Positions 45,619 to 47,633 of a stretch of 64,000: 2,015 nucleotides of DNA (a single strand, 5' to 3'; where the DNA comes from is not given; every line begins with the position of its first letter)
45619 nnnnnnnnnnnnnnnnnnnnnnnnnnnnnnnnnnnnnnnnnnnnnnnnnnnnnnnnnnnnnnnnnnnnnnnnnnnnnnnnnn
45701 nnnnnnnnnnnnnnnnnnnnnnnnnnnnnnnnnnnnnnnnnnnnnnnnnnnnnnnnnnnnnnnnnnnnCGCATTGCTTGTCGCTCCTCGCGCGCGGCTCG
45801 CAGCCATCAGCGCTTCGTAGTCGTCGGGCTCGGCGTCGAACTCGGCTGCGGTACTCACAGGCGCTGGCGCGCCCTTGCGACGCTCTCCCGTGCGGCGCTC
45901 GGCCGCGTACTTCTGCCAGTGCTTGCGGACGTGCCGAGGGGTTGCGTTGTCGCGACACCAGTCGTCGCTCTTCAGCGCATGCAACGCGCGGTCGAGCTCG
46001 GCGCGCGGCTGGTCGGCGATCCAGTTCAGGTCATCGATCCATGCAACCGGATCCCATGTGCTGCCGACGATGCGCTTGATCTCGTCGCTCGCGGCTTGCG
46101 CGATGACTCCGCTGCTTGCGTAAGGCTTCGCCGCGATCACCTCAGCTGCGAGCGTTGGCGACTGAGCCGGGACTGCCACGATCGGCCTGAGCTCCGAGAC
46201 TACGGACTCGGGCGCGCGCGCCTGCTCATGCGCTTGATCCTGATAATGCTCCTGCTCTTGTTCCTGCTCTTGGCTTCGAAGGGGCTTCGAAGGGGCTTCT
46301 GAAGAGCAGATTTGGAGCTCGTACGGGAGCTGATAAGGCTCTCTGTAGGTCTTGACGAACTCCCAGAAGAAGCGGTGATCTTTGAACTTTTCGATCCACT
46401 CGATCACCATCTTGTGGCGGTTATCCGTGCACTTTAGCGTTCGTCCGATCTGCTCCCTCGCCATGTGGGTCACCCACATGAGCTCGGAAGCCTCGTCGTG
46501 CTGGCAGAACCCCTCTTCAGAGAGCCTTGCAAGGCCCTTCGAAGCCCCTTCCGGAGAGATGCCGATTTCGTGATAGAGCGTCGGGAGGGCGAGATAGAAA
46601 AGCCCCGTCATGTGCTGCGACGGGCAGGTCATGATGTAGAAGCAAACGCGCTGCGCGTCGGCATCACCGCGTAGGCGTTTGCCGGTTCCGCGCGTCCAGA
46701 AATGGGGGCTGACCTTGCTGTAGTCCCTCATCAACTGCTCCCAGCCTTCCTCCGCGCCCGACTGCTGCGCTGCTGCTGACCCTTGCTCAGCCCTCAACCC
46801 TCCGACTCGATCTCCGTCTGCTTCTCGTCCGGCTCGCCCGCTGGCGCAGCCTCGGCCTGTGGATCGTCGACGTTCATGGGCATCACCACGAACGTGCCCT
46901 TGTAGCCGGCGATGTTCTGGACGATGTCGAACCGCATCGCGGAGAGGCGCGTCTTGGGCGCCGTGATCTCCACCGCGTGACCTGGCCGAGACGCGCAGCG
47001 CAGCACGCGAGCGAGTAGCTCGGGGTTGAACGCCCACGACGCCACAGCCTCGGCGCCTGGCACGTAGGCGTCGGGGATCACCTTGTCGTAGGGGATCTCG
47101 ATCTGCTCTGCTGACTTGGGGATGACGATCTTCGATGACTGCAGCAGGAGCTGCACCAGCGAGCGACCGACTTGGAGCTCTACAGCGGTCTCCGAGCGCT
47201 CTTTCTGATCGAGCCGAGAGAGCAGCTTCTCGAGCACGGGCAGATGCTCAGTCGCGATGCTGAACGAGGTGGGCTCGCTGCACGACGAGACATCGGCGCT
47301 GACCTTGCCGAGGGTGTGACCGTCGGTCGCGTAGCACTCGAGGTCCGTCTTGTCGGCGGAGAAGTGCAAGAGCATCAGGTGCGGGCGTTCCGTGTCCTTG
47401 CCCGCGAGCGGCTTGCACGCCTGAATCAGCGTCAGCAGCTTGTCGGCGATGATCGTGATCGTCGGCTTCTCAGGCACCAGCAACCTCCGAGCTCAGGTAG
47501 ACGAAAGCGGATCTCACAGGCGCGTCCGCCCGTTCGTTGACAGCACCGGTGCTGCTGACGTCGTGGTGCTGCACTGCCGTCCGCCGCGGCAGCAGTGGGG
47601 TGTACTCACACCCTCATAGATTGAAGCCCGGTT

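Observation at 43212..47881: Two covarying phage-borne tRNA-Tyr(GTA) paralogues bracketing the replication module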

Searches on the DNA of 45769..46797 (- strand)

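Call 53: search_with_rna_model(model_id=R1, sources=[L007, L008, L009, L010, L035, L036, L038, L039, L040, L031, L034, L027, L028, L015, L019, L037], max_evalue=1)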
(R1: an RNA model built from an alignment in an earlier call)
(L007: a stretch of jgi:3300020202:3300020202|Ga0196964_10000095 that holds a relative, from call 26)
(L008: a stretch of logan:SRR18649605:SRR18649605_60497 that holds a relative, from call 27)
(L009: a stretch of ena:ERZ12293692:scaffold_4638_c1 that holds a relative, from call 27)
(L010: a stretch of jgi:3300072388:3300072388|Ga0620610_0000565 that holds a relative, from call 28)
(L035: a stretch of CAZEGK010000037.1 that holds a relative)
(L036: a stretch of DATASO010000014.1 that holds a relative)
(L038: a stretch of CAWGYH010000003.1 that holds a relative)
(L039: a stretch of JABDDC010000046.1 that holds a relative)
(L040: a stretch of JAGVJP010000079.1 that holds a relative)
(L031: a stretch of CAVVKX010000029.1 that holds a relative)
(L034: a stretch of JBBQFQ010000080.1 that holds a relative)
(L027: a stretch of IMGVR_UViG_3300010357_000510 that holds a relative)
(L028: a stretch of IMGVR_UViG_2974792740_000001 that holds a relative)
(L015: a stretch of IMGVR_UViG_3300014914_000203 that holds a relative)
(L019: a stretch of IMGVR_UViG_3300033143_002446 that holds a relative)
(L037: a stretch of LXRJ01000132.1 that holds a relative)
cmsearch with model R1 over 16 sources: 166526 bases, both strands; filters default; matches with E-value up to 1: 36.
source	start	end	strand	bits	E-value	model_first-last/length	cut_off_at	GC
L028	2152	2230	+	85.5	1.7e-20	1-78/78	no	0.59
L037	2574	2653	+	57.8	4.9e-13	1-78/78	no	0.5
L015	10665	10746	+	57.3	6.7e-13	1-78/78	no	0.45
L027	317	398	+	57.2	6.9e-13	1-78/78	no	0.49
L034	6160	6236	+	52.3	1.4e-11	1-78/78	no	0.53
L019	4041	4118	-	46.5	5.3e-10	1-78/78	no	0.53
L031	1025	1106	+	46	7.2e-10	1-78/78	no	0.55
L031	2622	2696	+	39.3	4.6e-08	1-78/78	no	0.55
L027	2341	2429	+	35.1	6.2e-07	1-78/78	no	0.52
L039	1500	1574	-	34.2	1.1e-06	1-78/78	no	0.63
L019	6342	6411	-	32.8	2.7e-06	1-78/78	no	0.61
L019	5626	5708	-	30.6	1.1e-05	1-78/78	no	0.53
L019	4638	4719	-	30.4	1.2e-05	1-78/78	no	0.52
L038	3964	4034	-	29.9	1.6e-05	1-78/78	no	0.52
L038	5978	6048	-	29.6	1.9e-05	1-78/78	no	0.54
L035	250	318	+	28.9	2.9e-05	1-78/78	no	0.49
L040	395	465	+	28.9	3e-05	1-78/78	no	0.56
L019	4434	4500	-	26.7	0.00012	1-78/78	no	0.52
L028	1197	1280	+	26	0.00019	1-78/78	no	0.63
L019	4124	4194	-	25.2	0.00029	1-78/78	no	0.45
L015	9488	9566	+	23.1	0.0011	1-78/78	no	0.54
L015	10230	10302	+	22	0.0022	1-78/78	no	0.51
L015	10752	10834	+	21.1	0.0037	1-78/78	no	0.55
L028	134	202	+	19.9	0.0082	1-78/78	no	0.61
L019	3405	3471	-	18.6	0.018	1-78/78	no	0.36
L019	6055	6128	-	18.4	0.02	1-78/78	no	0.49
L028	931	999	+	16.7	0.059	1-78/78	no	0.62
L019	5029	5101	-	16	0.089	1-78/78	no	0.47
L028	463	539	+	16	0.091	1-78/78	no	0.58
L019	4902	4974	-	14.8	0.19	1-78/78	no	0.49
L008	16520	16585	-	14.6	0.22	1-78/78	no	0.67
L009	9468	9533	-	14.6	0.22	1-78/78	no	0.67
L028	316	335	+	13.8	0.36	51-70/78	no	0.6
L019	3001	3020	-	13.4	0.45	51-70/78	no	0.5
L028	2021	2089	+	12.5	0.79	1-78/78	no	0.62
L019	4568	4582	-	12.2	0.99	55-69/78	no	0.67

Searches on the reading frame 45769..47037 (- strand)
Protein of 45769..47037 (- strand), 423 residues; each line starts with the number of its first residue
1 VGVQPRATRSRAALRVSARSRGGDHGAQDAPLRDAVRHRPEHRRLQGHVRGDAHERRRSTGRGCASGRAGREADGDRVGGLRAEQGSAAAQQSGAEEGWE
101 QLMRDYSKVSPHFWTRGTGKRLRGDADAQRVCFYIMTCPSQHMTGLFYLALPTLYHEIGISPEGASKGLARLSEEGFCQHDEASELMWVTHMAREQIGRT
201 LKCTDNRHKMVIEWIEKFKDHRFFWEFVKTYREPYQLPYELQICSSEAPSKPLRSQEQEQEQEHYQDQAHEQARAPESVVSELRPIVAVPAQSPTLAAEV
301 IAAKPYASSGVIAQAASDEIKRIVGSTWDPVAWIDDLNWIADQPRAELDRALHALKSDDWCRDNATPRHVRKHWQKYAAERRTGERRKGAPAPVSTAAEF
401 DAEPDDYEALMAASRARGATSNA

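Call 11: search_protein_families(library=pfam, proteins=[window:45769-47037:-], max_evalue=0.01)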
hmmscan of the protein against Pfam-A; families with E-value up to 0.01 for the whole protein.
window:45769-47037:- (423 aa): 0 families

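Call 12: search_protein_families(library=phrogs, proteins=[window:45769-47037:-], max_evalue=0.001)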
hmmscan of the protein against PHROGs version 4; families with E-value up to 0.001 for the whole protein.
window:45769-47037:- (423 aa): 4 families
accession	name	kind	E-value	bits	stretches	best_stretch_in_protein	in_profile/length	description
phrog_25210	-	unknown function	3e-48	165.2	1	103-282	1-182/207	-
phrog_12196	-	unknown function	4e-42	145.7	1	103-272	1-177/297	-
phrog_1701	-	DNA, RNA and nucleotide metabolism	1.9e-33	117.6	1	103-276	1-176/323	DnaD-like helicase loader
phrog_25711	-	unknown function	1.8e-05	26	1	102-212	2-111/164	-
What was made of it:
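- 45766..46797 (-): DnaD-like replication initiator. It holds iteron-like 11-mers at 46263-46317 and 46526-46558. PHROG 25210 at 3e-48 and PHROG 1701 (call 12).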

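Call 17: find_related_loci(query=window:45769-47037:-, collection=viral_contigs, flank=10000)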
Query window:45769-47037:- (423 aa) in viral_contigs; peptide patterns used: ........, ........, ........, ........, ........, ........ (x = any residue, [..] = any of these).
11 stretches matched a pattern, but none encodes a relative of the query by tblastn (E <= 1e-3).

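Call 18: find_related_loci(query=window:45769-47037:-, collection=genome_contigs, flank=10000)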
Query window:45769-47037:- (423 aa) in genome_contigs; peptide patterns used: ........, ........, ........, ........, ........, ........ (x = any residue, [..] = any of these).
297 stretches matched a pattern, but none encodes a relative of the query by tblastn (E <= 1e-3).
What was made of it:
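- Tried and rejected: Protein-seeded locus searches with the initiator found nothing in viral or genome contigs (calls 17, 18).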

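Call 25: find_homologous_proteins(query=window:45769-46797:-, max_evalue=0.00001)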
Query window:45769-46797:- (343 aa): 398 proteins with E <= 0.00001 among 6326 candidates; the best 120 are listed.
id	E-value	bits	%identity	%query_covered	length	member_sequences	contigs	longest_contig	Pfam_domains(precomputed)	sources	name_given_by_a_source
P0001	6.9e-218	741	100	94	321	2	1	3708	-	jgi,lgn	jgi:hypothetical protein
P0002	7.9e-55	205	58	45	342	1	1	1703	-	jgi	jgi:hypothetical protein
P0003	4.5e-52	196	52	52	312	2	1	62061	-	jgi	-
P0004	2.7e-49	186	56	45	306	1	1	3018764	-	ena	-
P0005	8.9e-48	181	55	45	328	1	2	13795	-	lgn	-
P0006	1.5e-47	181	52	45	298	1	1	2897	-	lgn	-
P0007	1.5e-46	177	53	45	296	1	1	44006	-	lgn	-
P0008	3.3e-46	176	41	75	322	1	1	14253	-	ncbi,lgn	-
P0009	1.5e-45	174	52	45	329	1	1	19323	-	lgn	-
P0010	1.6e-45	174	51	45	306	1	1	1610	-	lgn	-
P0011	4.7e-45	172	53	45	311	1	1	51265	-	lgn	-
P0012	1.1e-44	171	52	51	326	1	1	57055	-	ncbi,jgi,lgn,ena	jgi:hypothetical protein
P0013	1.5e-44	171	52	53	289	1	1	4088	-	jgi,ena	-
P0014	3.5e-44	170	47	58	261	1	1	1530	-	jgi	jgi:hypothetical protein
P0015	9.8e-44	168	51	45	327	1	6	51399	-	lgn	-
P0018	6.7e-43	165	50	45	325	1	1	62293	-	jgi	jgi:hypothetical protein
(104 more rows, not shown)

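Call 26: find_encoding_contigs(protein=P0003, flank=10000, max_places=3)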
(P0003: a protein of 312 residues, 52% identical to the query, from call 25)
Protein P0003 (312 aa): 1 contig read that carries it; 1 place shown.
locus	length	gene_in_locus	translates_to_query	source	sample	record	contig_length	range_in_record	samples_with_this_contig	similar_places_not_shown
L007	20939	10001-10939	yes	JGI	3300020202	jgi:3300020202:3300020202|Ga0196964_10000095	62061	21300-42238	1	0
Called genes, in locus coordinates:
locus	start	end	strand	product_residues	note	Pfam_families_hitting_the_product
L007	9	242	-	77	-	-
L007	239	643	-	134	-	-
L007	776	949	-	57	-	-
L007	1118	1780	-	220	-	PF01391:Collagen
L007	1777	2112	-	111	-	-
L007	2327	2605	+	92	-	PF13560:HTH_31, PF12844:HTH_19 (weak), PF13384:HTH_23 (weak), PF01381:HTH_3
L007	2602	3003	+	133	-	-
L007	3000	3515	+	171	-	-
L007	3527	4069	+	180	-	-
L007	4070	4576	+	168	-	-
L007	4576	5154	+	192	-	-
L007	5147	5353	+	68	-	-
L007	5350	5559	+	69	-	-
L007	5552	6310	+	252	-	-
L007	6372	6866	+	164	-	PF24963:DUF7768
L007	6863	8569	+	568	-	PF01555:N6_N4_Mtase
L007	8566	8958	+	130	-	-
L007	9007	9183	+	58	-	-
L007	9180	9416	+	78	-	-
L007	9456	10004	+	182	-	-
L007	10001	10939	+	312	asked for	-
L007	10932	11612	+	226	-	PF24883:NPHP3_N (weak)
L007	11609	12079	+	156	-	-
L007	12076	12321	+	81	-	-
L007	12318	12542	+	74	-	-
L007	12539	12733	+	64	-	-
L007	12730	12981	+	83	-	-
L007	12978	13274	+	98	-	-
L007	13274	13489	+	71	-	-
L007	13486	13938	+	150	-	-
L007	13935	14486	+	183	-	-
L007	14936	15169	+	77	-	-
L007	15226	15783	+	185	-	-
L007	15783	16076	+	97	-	-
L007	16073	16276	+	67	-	-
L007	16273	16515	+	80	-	-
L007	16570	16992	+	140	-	-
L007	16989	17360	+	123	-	-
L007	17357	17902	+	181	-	-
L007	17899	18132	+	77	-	-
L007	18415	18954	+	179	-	PF13518:HTH_28 (weak)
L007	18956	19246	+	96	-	-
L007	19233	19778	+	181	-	-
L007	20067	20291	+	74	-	-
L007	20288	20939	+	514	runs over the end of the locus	-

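Call 27: find_encoding_contigs(protein=P0012, flank=10000, max_places=3)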
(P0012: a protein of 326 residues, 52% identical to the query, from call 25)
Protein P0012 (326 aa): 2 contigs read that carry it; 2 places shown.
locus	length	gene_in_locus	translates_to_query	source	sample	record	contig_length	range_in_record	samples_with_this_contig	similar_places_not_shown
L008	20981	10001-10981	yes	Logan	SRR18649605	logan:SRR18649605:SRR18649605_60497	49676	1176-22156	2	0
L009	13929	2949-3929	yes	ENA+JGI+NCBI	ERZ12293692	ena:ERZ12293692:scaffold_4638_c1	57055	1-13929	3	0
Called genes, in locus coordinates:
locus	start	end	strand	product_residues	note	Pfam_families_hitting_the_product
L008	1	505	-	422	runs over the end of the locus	PF00078:RVT_1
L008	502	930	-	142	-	PF22296:bAvd (weak)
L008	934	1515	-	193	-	PF07603:Lcl_C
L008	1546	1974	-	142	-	PF07603:Lcl_C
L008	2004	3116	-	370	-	PF13479:AAA_24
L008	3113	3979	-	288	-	PF12684:DUF3799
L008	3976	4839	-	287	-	-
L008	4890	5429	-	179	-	-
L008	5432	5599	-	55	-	-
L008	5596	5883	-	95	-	-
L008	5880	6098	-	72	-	-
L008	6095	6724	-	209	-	-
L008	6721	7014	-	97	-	-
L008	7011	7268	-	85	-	-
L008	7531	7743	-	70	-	-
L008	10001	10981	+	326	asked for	-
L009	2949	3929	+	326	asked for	-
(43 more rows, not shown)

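Call 28: find_encoding_contigs(protein=P0018, flank=10000, max_places=3)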
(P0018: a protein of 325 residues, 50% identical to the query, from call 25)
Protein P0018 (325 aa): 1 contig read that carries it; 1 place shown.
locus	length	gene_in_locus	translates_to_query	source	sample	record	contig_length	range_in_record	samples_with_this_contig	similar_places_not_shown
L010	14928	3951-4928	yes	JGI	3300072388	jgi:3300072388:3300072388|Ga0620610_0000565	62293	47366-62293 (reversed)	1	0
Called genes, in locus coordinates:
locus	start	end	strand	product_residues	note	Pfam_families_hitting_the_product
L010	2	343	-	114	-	?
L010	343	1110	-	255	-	PF20613:HipA_2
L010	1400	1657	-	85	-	PF13560:HTH_31, PF01381:HTH_3, PF13443:HTH_26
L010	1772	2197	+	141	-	-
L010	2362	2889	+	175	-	PF00583:Acetyltransf_1, PF13673:Acetyltransf_10 (weak), PF13508:Acetyltransf_7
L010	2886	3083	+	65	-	-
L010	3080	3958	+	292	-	PF02086:MethyltransfD12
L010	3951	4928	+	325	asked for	-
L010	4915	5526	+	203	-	-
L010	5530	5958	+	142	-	-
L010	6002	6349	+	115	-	-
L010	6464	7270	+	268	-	-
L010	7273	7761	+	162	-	PF08774:VRR_NUC (weak)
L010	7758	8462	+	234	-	-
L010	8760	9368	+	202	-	-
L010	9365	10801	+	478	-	PF03237:Terminase_6N (weak), PF04466:Terminase_3 (weak)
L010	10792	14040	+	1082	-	PF06074:Portal_Mu, PF03496:ADPrib_exo_Tox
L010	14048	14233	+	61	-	-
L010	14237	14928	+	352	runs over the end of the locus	PF04233:Phage_Mu_F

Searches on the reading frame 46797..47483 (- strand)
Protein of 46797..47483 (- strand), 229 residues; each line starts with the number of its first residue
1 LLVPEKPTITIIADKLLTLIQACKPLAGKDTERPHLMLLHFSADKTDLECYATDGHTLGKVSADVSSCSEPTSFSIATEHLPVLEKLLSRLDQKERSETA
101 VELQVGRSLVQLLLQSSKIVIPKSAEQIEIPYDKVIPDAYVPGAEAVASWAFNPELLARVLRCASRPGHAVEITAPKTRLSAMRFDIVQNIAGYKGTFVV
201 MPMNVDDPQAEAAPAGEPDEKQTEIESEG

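Call 11: search_protein_families(library=pfam, proteins=[window:46797-47483:-], max_evalue=0.01)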
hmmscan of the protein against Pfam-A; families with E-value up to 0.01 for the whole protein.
window:46797-47483:- (229 aa): 0 families

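Call 12: search_protein_families(library=phrogs, proteins=[window:46797-47483:-], max_evalue=0.001)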
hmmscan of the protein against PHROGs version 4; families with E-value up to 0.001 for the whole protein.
window:46797-47483:- (229 aa): 3 families
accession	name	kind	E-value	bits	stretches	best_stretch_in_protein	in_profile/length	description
phrog_947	-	DNA, RNA and nucleotide metabolism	1.7e-11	44.7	1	7-106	126-226/368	DNA polymerase processivity factor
phrog_12598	-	DNA, RNA and nucleotide metabolism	1.8e-07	31.8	1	8-175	5-185/275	RusA-like Holliday junction resolvase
phrog_3007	-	DNA, RNA and nucleotide metabolism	1.3e-06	29.4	1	19-207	9-188/190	RusA-like Holliday junction resolvase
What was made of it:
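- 46794..47483 (-): 229-aa protein with weak similarity to the sliding-clamp central domain. It is the first gene downstream of copy 2. PHROG 947 at 1.7e-11, with weaker RusA-like PHROG hits (call 12).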

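Call 20: find_encoding_contigs(protein=window:46797-47483:-, flank=10000, max_places=10)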
Protein window:46797-47483:- (229 aa): no gene with exactly this product is on record in the collection.

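Call 89: find_encoding_contigs(protein=window:46797-47483:-, flank=10000, max_places=10)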
Protein seq(229 aa) (229 aa): no gene with exactly this product is on record in the collection.

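Call 110: search_protein_families(library=pfam, proteins=[window:46797-47483:-], max_evalue=1)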
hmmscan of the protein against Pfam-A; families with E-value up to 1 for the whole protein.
window:46797-47483:- (229 aa): 2 families
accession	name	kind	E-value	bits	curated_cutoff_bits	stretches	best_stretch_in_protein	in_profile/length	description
PF02767.21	DNA_pol3_beta_2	-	0.016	15.9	27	1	13-110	4-96/116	DNA polymerase III beta subunit, central domain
PF25365.1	DUF7881_N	-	0.14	12.5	27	0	142-164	77-99/135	Domain of unknown function (DUF7881) N-terminal domain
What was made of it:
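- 46794..47483 (-): Pfam PF02767 at E=0.016, below its cutoff (call 110).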

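Call 111: search_solved_structures(query=window:46797-47483:-, max_evalue=1)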
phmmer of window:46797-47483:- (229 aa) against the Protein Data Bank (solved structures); distinct sequences matched with E-value up to 1: 2.
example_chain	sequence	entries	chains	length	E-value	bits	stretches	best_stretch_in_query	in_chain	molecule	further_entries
7n0j_A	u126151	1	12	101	0.82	12.4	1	149-209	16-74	YebY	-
4tr6_A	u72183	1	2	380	0.9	12.3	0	5-88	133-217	DNA polymerase III subunit beta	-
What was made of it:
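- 46794..47483 (-): PDB at 0.9 (call 111).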
